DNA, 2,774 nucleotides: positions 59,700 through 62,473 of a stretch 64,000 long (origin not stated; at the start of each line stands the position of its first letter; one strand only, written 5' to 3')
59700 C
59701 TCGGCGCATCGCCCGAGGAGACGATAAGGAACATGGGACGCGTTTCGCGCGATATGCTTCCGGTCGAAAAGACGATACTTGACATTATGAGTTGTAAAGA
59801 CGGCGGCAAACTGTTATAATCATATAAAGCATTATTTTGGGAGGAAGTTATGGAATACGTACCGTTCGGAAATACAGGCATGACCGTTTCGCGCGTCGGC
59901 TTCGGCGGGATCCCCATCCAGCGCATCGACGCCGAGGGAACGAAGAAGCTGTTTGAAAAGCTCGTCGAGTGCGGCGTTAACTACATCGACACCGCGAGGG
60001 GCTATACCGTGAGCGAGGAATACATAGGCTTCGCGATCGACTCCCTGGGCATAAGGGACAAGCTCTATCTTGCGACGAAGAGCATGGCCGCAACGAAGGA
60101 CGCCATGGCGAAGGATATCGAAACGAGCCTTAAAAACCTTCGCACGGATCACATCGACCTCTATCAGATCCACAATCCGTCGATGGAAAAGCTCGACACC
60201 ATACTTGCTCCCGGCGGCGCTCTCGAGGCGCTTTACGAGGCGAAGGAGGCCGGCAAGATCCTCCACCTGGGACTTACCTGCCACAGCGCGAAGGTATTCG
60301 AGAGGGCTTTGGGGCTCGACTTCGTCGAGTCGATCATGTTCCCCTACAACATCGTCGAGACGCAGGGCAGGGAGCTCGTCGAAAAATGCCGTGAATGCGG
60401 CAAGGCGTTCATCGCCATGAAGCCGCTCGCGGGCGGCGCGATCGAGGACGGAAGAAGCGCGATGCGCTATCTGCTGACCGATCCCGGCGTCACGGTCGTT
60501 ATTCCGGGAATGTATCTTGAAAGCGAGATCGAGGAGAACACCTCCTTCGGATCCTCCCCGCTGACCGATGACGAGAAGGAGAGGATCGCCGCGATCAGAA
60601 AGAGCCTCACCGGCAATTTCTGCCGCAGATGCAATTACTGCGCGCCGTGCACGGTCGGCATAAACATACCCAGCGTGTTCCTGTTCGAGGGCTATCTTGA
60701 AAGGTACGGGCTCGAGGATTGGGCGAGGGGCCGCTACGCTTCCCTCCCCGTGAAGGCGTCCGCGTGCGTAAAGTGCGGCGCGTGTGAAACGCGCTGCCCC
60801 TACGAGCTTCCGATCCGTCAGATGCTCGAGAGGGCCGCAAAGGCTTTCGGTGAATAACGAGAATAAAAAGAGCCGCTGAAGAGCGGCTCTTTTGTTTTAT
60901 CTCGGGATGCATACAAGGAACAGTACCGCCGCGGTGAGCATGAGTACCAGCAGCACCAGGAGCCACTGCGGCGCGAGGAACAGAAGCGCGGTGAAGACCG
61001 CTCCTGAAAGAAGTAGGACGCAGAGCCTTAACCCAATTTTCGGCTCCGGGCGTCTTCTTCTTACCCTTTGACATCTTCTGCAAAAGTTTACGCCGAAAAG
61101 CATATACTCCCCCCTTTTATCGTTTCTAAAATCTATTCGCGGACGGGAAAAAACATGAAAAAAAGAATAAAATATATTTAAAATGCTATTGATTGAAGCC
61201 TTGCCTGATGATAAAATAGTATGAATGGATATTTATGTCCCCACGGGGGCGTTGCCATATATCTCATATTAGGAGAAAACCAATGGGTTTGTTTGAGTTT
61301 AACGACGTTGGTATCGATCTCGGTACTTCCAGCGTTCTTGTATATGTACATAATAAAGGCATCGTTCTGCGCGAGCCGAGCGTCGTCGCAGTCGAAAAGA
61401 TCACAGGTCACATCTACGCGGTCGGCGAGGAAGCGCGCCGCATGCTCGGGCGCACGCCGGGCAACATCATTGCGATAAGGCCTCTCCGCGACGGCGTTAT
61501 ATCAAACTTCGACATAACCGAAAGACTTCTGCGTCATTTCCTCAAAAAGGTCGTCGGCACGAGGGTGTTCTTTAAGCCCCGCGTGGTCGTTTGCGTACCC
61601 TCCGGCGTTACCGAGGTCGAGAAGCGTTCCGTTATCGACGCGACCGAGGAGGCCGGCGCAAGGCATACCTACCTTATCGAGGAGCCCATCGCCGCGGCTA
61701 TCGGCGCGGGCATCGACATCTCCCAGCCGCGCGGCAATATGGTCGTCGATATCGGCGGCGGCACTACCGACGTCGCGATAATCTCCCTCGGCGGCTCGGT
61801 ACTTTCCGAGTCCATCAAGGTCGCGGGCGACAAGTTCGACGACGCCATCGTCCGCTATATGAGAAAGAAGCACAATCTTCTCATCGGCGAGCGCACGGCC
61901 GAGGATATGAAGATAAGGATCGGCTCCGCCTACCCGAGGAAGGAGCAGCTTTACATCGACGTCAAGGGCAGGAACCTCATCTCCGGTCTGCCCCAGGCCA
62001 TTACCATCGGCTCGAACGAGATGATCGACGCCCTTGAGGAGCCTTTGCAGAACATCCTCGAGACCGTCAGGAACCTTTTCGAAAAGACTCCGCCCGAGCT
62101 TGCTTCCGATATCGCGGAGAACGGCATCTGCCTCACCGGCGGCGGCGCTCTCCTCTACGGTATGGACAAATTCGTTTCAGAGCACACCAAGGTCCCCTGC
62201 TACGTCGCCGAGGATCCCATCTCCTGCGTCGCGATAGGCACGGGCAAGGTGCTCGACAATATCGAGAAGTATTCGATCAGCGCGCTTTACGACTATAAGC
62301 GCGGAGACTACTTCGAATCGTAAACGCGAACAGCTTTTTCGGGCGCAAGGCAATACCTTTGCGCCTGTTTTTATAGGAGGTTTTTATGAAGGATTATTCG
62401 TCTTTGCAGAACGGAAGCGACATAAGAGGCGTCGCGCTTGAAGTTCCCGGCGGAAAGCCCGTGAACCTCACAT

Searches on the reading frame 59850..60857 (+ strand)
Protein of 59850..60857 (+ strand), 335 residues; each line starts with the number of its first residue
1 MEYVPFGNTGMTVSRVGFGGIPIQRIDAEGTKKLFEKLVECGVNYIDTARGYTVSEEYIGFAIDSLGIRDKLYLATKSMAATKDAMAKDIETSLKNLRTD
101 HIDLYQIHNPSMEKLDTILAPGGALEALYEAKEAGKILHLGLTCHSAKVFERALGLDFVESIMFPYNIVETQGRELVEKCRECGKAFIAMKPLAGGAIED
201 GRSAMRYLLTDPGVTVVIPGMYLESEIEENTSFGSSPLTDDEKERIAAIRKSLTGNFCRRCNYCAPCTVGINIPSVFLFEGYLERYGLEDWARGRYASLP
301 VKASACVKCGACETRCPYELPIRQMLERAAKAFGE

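Call 56: search_protein_families(library=pfam, proteins=[window:59850-60857:+], max_evalue=0.001)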
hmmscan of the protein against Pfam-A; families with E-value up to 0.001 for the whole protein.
window:59850-60857:+ (335 aa): 4 families
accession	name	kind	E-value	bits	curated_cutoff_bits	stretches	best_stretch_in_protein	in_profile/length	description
PF00248.27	Aldo_ket_red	-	2.7e-37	128.8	24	2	17-199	3-198/291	Aldo/keto reductase family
PF13187.11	Fer4_9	-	1.5e-06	28.6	27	1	258-319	2-50/52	4Fe-4S dicluster domain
PF13534.11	Fer4_17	-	4e-06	27.7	22.2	1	257-320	1-60/61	4Fe-4S dicluster domain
PF13183.11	Fer4_8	-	5e-05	24.2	27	1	257-319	4-67/68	4Fe-4S dicluster domain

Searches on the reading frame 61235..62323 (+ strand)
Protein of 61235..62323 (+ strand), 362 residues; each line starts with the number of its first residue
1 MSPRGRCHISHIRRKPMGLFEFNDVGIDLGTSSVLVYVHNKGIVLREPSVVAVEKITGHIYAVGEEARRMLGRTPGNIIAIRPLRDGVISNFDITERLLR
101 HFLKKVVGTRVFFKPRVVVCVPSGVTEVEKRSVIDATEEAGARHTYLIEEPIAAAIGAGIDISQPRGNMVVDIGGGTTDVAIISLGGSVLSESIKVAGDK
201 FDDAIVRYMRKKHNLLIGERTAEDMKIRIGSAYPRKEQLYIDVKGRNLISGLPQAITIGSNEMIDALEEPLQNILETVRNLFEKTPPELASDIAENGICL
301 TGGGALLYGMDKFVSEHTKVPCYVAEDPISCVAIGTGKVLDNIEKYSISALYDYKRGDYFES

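Call 56: search_protein_families(library=pfam, proteins=[window:61235-62323:+], max_evalue=0.001)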
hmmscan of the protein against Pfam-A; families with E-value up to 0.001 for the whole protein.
window:61235-62323:+ (362 aa): 5 families
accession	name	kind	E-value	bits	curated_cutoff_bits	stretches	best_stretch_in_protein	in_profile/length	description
PF06723.19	MreB_Mbl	-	1.9e-143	477.7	27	1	23-346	2-325/327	MreB/Mbl protein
PF00012.26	HSP70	-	3.7e-15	55.6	20.6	1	116-214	135-239/599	Hsp70 protein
PF14450.12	FtsA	-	1.5e-11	45.2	31.8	1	169-332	1-124/127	Cell division protein FtsA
PF00022.25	Actin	-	3.1e-09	36.4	27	1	48-213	31-191/410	Actin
PF11104.14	PilM_2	-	0.0002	20.9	27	0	297-326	277-306/340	Type IV pilus assembly protein PilM;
